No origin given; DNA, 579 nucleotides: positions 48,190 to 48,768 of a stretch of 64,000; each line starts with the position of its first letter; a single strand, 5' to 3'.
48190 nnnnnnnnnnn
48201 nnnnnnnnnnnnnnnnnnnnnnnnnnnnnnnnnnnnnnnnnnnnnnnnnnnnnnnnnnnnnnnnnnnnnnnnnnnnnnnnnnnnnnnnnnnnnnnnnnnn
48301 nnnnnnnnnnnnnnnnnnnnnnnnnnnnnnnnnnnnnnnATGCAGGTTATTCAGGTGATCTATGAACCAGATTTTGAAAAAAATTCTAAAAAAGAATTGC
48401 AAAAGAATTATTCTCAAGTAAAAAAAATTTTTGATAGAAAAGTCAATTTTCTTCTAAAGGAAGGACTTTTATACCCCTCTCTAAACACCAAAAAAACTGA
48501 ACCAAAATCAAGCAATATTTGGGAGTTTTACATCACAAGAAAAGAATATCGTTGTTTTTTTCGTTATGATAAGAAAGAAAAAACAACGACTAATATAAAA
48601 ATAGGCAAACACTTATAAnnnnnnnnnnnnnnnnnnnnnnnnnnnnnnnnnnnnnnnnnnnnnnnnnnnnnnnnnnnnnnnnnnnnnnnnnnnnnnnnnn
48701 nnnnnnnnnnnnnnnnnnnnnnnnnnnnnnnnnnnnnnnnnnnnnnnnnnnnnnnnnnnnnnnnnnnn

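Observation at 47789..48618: Putative Panacea-domain antitoxin + small RelE/HigB-like toxin pair wedged between icd and pheT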

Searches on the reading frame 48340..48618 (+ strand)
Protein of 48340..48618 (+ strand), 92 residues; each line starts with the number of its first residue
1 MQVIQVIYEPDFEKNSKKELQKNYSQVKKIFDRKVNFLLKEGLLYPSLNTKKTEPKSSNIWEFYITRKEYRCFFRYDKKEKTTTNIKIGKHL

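Call 3: search_protein_families(library=pfam, proteins=[window:48340-48618:+], max_evalue=1)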
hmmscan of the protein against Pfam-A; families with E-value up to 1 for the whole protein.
window:48340-48618:+ (92 aa): 0 families

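Call 4: search_protein_families(library=ncbifam, proteins=[window:48340-48618:+], max_evalue=1)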
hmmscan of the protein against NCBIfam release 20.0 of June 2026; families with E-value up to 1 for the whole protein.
window:48340-48618:+ (92 aa): 0 families

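Call 5: search_protein_families(library=padloc, proteins=[window:48340-48618:+], max_evalue=1)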
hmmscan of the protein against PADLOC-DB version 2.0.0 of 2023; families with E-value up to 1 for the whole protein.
window:48340-48618:+ (92 aa): 0 families

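Call 6: search_protein_families(library=phrogs, proteins=[window:48340-48618:+], max_evalue=1)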
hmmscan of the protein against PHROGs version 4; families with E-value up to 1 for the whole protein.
window:48340-48618:+ (92 aa): 1 family
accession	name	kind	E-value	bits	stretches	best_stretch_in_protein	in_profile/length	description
phrog_1213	-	moron, auxiliary metabolic gene and host takeover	0.00068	21.2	1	8-91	3-83/88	RelE-like toxin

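Call 7: find_homologous_proteins(query=window:48340-48615:+, max_evalue=0.01)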
Query window:48340-48615:+ (92 aa): 5 proteins with E <= 0.01 among 5 candidates.
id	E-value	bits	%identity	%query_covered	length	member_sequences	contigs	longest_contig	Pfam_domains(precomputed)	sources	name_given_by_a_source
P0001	1.5e-53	196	100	100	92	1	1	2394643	-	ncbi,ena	-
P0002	2.4e-43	164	84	100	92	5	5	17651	-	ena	-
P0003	4.3e-21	93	83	57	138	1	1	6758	-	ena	-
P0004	3.4e-13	68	64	61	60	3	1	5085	-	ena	-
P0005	6.3e-5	41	36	84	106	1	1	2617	-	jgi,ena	-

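Call 8: search_solved_structures(query=window:48340-48615:+, max_evalue=10, show_alignments=2)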
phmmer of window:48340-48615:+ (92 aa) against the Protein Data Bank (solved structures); distinct sequences matched with E-value up to 10: 5.
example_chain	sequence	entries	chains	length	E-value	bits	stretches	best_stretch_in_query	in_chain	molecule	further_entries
9qof_A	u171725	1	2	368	0.22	15.4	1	45-82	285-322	Serine--tRNA ligase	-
6h9x_A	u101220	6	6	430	0.25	15.2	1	45-82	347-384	Serine--tRNA ligase | Serine-tRNA ligase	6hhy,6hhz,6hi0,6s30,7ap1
30xk_A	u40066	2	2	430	0.25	15.2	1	45-82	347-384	Serine--tRNA ligase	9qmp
6r1m_A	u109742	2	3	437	0.26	15.1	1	45-82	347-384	Serine--tRNA ligase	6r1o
9ee7_A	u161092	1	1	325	0.94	13.3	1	11-73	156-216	DNA repair protein XRS2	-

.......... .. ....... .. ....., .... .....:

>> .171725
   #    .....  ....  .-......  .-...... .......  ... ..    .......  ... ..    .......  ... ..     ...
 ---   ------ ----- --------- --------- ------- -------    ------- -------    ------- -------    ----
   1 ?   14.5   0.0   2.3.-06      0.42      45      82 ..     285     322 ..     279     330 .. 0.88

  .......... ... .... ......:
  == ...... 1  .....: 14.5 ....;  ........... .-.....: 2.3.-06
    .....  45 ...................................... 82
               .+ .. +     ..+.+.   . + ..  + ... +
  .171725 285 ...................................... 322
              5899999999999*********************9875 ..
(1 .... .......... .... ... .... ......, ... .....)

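Call 10: find_encoding_contigs(protein=P0002, flank=6000, max_places=6)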
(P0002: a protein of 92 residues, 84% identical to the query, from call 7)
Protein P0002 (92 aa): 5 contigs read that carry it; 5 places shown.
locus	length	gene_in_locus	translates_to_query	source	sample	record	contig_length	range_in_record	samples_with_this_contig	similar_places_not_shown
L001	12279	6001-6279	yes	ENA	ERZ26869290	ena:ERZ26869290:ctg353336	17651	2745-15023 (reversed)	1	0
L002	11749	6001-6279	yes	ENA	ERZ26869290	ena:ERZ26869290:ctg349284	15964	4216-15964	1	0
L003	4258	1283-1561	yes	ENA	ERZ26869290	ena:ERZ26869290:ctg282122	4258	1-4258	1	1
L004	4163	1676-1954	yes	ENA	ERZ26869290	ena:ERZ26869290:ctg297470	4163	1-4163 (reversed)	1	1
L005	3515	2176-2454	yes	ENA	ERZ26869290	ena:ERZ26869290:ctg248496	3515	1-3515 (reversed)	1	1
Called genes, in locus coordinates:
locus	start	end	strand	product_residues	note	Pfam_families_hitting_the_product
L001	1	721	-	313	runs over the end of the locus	-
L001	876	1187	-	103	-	-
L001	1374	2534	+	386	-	-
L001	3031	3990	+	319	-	PF02016:Peptidase_S66, PF17676:Peptidase_S66C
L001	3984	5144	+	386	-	PF01963:TraB_PrgY_gumN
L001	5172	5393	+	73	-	-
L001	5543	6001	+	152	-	PF13274:SocA_Panacea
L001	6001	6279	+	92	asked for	-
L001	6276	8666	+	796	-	PF01588:tRNA_bind, PF03483:B3_4, PF03484:B5, PF17759:tRNA_synthFbeta, PF03147:FDX-ACB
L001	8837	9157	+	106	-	-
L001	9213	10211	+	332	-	PF01515:PTA_PTB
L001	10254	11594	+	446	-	PF03447:NAD_binding_3, PF00742:Homoserine_dh, PF01842:ACT (weak)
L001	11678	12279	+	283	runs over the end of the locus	PF02810:SEC-C, PF00557:Peptidase_M24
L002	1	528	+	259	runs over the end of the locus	PF01555:N6_N4_Mtase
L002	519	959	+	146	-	PF18275:His_Me_b4a2 (weak), PF02945:Endonuclease_7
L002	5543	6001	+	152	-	PF13274:SocA_Panacea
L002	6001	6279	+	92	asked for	-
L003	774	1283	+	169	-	PF13274:SocA_Panacea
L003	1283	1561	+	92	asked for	-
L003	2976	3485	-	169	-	PF13274:SocA_Panacea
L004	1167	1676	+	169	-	PF13274:SocA_Panacea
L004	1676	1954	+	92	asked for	-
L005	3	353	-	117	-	?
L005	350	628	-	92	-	-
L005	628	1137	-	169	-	PF13274:SocA_Panacea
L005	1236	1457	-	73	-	-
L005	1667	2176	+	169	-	PF13274:SocA_Panacea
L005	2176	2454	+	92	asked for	-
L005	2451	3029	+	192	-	PF01588:tRNA_bind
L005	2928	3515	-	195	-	?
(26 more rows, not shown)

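Call 11: find_encoding_contigs(protein=P0005, flank=6000, max_places=4)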
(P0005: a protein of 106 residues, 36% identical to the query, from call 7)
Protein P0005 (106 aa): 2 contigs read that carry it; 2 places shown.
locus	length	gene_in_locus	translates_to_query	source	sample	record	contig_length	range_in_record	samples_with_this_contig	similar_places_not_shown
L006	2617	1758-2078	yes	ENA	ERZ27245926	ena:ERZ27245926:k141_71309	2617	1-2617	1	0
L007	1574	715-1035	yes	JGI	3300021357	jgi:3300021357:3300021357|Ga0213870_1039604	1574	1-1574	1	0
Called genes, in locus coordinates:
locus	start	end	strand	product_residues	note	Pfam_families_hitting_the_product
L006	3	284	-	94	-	?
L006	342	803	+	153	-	-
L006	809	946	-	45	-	-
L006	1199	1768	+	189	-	PF13274:SocA_Panacea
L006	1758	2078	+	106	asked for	-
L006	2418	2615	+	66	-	?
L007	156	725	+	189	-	PF13274:SocA_Panacea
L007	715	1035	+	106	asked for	-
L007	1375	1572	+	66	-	?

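Call 15: search_solved_structures(query=A1, max_evalue=10, show_alignments=3)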
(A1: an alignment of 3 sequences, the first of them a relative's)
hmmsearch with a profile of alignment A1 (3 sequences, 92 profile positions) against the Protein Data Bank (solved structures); distinct sequences matched with E-value up to 10: 5.
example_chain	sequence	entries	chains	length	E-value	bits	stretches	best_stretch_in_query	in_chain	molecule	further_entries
9qof_A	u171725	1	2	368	0.98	12.9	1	44-83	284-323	Serine--tRNA ligase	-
6h9x_A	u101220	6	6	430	1.1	12.8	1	44-83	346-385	Serine--tRNA ligase | Serine-tRNA ligase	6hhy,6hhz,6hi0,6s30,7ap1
30xk_A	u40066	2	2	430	1.1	12.7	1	44-83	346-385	Serine--tRNA ligase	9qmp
6r1m_A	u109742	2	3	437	1.2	12.7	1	44-83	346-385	Serine--tRNA ligase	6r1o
4hhu_A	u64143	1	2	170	1.7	12.2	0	6-44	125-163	OR280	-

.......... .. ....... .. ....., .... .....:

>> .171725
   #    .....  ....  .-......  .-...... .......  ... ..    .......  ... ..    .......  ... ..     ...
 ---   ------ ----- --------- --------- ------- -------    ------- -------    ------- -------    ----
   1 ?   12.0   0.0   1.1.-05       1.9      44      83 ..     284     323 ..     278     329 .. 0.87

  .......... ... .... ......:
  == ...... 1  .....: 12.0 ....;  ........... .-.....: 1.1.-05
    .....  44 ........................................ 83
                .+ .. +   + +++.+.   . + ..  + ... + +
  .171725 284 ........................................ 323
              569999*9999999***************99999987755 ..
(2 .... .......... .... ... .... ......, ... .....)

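Call 17: find_encoding_contigs(protein=P0001, flank=3000, max_places=3)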
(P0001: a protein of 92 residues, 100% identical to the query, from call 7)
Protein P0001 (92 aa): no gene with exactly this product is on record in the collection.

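Call 22: find_related_loci(query=A1, collection=genome_contigs, flank=6000)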
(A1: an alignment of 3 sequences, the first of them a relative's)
Query A1 (92 aa) in genome_contigs; peptide patterns used: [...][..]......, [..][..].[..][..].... (x = any residue, [..] = any of these).
38 stretches matched a pattern; 2 encode a relative of the query (tblastn E <= 1e-3); 2 distinct loci.
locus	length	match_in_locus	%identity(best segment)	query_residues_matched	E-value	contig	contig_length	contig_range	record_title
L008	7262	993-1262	37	6-91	2e-14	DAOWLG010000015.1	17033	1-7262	MAG TPA_asm: Candidatus Nealsonbacteria bacterium isolate CSMAG_2115 CSMAG_2115_k141_1161124_length_17033_cov_34.9557, w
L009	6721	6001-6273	35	5-91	2e-13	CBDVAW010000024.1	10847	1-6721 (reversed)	MAG TPA_asm: uncultured bacterium isolate SRR21487742_binner13_Refined_44 genome assembly, contig: ERZ26661670.3129, who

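Call 25: predict_structure(alignment_id=A1)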
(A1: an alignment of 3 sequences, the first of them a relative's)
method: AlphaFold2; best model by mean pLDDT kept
length: 92 residues; sequences in the alignment: 3
mean_pLDDT: 77.6   pTM: 0.64
mean pLDDT of the five models: 77.6, 64.5, 50.3, 39.6, 38.2
residues with pLDDT >= 90: 0; 70-90: 73; 50-70: 19; < 50: 0
segments of 3 or more residues with pLDDT < 50: none
pLDDT, mean of each block of 10 residues (from residue 1): 75 86 83 72 64 73 80 84 83 67
secondary structure, 60 per line:
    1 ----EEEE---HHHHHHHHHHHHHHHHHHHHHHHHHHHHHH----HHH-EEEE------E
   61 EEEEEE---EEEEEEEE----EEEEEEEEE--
elements in order: E5-8 H12-41 E50-53 E60-66 E70-77 E82-90

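Call 29: search_protein_representatives(alignment_id=A1)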
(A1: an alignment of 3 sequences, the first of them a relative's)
Query: 3 sequences, 92 profile positions. Proteins with E-value up to 0.001 (for the whole library): 49; up to 1e-10: 9; up to 1e-30: 1. The best 49 are listed.
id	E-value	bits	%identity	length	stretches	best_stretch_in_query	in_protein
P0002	1.6e-47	175.8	-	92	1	1-92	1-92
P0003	1.8e-21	92.2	-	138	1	30-84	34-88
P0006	2.2e-17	79.1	-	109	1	6-91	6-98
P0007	5.1e-17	78.0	-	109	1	13-91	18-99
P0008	7.8e-16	74.2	-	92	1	7-92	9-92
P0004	5.6e-15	71.4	-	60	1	11-67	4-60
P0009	2.6e-14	69.3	-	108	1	3-91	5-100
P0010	2.7e-11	59.6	-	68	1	6-58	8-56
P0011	2.8e-11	59.6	-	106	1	10-91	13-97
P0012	2.1e-10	56.8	-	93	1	5-92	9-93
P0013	9.0e-10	54.7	-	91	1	5-92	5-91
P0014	1.0e-09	54.6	-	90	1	7-89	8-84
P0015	1.1e-09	54.5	-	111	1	26-91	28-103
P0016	4.1e-09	52.6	-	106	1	5-91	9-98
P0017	2.6e-08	50.1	-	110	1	5-91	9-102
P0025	8.5e-06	42.0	-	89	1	7-91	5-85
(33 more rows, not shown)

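Call 31: fold_search(model_id=the predicted structure, library=pdb)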
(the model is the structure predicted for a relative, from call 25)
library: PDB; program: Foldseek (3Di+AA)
matches with E <= 10: 647; with E <= 0.001: 2
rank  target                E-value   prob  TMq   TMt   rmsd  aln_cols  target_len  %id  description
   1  1wmi_A                7.0e-05  1.00  0.66  0.68   3.2        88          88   14  Crystal structure of archaeal RelE-RelB complex from Pyrococcus horikoshii OT3 (released 2005-03-15)
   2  7v6w_F                7.8e-04  1.00  0.69  0.71   3.5        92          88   16  Crystal structure of heterohexameric Sa2YoeB-Sa2YefM complex bound to 26bp-DNA (released 2021-12-15)
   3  7v6w_E                1.3e-03  1.00  0.68  0.70   3.7        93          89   16  Crystal structure of heterohexameric Sa2YoeB-Sa2YefM complex bound to 26bp-DNA (released 2021-12-15)
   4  7v5y_E                3.3e-03  1.00  0.66  0.69   3.3        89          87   17  Crystal structure of hexameric complex of Sa2YoeB-Sa2YefM toxin-antitoxin from Staphylococcus aureus (released 2021-12-15)
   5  2otr_MODEL_1_A        3.5e-03  1.00  0.59  0.60   4.2        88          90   18  Solution Structure of Conserved Hypothetical Protein HP0892 from Helicobacter pylori (released 2007-12-18)
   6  2khe_MODEL_1_A        4.6e-03  1.00  0.52  0.53   4.7        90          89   19  Solution Structure of the Bacterial Toxin Rele from Thermus Thermophilus HB8 (released 2010-03-31)
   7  4fxe_E                5.2e-03  1.00  0.55  0.60   4.3        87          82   15  Crystal structure of the intact E. coli RelBE toxin-antitoxin complex (released 2012-08-29)
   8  3g5o_C                6.3e-03  1.00  0.58  0.60   4.5        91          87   16  The crystal structure of the toxin-antitoxin complex RelBE2 (Rv2865-2866) from Mycobacterium tuberculosis (released 2009-04-14)
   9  4fxe_F                7.1e-03  1.00  0.53  0.60   4.2        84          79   14  Crystal structure of the intact E. coli RelBE toxin-antitoxin complex (released 2012-08-29)
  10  8a0x_D                7.1e-03  0.98  0.44  0.38   9.6        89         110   12  Crystal structure of the HigB2-HigA2 tetramer in complex with operator DNA (released 2023-05-03)
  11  4ml0_B                1.0e-02  1.00  0.58  0.59   3.5        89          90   15  Crystal structure of E.coli DinJ-YafQ complex (released 2014-06-25)
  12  4q2u_B                1.1e-02  1.00  0.63  0.64   3.2        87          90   14  Crystal structure of the E. coli DinJ-YafQ toxin-antitoxin complex (released 2014-06-11)
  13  3g5o_B                1.3e-02  1.00  0.61  0.68   3.3        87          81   16  The crystal structure of the toxin-antitoxin complex RelBE2 (Rv2865-2866) from Mycobacterium tuberculosis (released 2009-04-14)
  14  4q2u_L                1.3e-02  1.00  0.60  0.61   3.5        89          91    9  Crystal structure of the E. coli DinJ-YafQ toxin-antitoxin complex (released 2014-06-11)
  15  2kc8_MODEL_1_A        1.3e-02  1.00  0.61  0.59   4.1        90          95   13  Structure of E. coli toxin RelE (R81A/R83A) mutant in complex with antitoxin RelBc (K47-L79) peptide (released 2009-03-17)
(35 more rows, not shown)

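Call 32: search_protein_families(library=pfam, alignment_id=A2, max_evalue=0.01)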
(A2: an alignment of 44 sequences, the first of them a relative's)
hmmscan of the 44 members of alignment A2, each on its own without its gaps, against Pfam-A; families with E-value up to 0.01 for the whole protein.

A. member 1, P0001 (92 aa): 0 families

B. families by the number of members that match (of 44 scanned): 10 families
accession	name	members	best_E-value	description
PF05015.19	HigB-like_toxin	19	4e-07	RelE-like toxin of type II toxin-antitoxin system HigB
PF05016.21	ParE_toxin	16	3.8e-06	ParE toxin of type II toxin-antitoxin system, parDE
PF06769.20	YoeB_toxin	15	1e-06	YoeB-like toxin of bacterial type II toxin-antitoxin system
PF24732.2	ParE_like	12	1.1e-06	ParE-like toxin domain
PF15738.11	YafQ_toxin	10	5.3e-12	Bacterial toxin of type II toxin-antitoxin system, YafQ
PF05973.20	Gp49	7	5.2e-05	Phage derived protein Gp49-like (DUF891)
PF15781.12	ParE-like_toxin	3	0.00067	ParE-like toxin of type II bacterial toxin-antitoxin system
PF24308.1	DUF7487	1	0.00085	Family of unknown function (DUF7487)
PF20825.2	Saposin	1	0.0018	Saposin-like domain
PF11663.14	Toxin_YhaV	1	0.0023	Toxin with endonuclease activity, of toxin-antitoxin system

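Call 33: search_solved_structures(query=A2, max_evalue=1, show_alignments=4)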
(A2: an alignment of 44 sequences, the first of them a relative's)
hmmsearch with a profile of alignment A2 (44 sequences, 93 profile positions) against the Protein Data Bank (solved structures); distinct sequences matched with E-value up to 1: 29.
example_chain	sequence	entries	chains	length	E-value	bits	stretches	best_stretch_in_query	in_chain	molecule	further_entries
7v5y_E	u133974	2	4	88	2.7e-09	40.3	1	1-87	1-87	Putative mRNA interferase YoeB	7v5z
7v6w_F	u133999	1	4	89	2.8e-09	40.3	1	1-87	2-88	Putative mRNA interferase YoeB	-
2khe_A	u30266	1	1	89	0.00075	22.9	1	4-91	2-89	Toxin-like protein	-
6l8e_E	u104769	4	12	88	0.0018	21.6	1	4-86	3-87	YoeB toxin | YoeB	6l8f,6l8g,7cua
7bwf_A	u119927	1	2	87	0.0041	20.5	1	5-86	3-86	Addiction module antitoxin RelB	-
8yxv_F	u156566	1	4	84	0.0042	20.5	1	16-86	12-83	Putative mRNA interferase YoeB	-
4nrn_A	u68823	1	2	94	0.0086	19.5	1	5-89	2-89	metal-bound toxin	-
4ls4_A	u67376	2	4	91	0.0089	19.4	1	5-88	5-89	Uncharacterized protein, Toxin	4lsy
2otr_A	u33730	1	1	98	0.009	19.4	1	5-89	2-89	Hypothetical protein HP0892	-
2a6q_E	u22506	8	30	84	0.011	19.2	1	6-80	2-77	Toxin yoeB | TOXIN OF THE YOEB-YEFM TOXIN-ANTITOXIN SYSTEM | Addiction module toxin, Txe/YoeB family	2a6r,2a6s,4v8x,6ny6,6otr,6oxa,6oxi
4mct_B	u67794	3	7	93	0.011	19.1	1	45-80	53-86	Killer protein | Endoribonuclease HigB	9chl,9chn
4px8_A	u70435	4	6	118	0.011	19.1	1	45-82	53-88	Killer protein | Host inhibition of growth B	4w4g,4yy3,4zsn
5ixl_A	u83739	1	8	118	0.011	19.1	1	45-82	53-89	Endoribonuclease HigB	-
4ypb_QY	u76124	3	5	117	0.016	18.6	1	45-81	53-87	Host inhibition of growth B | Killer protein | Endoribonuclease HigB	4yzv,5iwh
4mcx_B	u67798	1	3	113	0.017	18.5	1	45-80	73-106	Killer protein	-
1wmi_A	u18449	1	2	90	0.046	17.1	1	1-84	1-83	hypothetical protein PHS013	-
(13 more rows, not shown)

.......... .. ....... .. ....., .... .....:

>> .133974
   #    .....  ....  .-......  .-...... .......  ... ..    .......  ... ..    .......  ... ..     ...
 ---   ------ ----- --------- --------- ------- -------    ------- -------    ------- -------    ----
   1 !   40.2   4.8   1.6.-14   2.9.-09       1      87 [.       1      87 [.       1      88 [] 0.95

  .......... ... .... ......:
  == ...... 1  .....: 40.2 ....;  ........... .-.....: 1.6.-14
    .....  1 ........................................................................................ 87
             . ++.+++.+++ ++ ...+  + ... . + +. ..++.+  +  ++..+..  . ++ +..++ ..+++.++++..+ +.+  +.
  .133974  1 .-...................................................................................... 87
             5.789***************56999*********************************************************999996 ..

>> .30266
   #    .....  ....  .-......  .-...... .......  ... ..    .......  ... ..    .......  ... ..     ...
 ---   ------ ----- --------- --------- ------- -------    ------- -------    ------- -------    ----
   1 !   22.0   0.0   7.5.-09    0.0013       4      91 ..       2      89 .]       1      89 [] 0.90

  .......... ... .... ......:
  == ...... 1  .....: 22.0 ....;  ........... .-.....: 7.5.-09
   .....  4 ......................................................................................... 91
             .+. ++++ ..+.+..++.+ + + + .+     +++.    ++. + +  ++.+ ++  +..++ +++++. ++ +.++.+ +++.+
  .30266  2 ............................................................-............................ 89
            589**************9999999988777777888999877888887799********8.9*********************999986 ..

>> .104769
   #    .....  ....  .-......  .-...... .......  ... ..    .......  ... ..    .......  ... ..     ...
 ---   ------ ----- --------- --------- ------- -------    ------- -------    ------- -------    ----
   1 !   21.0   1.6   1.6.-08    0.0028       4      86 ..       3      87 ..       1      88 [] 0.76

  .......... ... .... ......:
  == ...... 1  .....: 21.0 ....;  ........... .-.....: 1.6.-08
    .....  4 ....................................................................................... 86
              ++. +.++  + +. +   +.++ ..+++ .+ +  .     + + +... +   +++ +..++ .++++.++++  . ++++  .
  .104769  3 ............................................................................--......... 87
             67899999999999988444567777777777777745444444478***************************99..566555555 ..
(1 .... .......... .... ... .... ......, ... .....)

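Call 35: find_encoding_contigs(protein=P0008, flank=3000, max_places=3)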
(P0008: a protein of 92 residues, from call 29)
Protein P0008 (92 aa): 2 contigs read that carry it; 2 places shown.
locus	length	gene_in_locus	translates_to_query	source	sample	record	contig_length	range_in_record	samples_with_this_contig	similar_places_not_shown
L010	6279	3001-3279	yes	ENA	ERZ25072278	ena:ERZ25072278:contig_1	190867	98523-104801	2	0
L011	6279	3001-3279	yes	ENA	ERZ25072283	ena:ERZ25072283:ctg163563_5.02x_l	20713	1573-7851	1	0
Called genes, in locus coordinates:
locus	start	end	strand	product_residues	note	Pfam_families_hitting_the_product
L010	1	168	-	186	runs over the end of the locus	PF00857:Isochorismatase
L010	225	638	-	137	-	-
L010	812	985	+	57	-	-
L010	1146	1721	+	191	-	PF15956:DUF4760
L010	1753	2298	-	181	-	PF00578:AhpC-TSA, PF08534:Redoxin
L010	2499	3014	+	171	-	PF13274:SocA_Panacea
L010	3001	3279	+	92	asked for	-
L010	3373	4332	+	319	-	PF03480:DctP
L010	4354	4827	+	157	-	PF04290:DctQ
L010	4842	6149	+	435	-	PF06808:DctM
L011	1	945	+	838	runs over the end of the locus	?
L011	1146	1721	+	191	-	PF15956:DUF4760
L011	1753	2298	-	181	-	PF00578:AhpC-TSA, PF08534:Redoxin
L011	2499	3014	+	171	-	PF13274:SocA_Panacea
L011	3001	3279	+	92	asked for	-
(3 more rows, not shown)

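Call 36: find_encoding_contigs(protein=P0012, flank=3000, max_places=3)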
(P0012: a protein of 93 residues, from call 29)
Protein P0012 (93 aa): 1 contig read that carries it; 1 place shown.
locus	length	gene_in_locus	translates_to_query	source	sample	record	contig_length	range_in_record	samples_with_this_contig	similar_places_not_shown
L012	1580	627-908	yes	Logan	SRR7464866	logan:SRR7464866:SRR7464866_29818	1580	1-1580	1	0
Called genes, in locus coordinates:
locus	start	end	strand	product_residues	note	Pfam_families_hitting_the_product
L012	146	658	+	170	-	PF13274:SocA_Panacea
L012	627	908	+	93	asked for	-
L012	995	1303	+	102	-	PF04851:ResIII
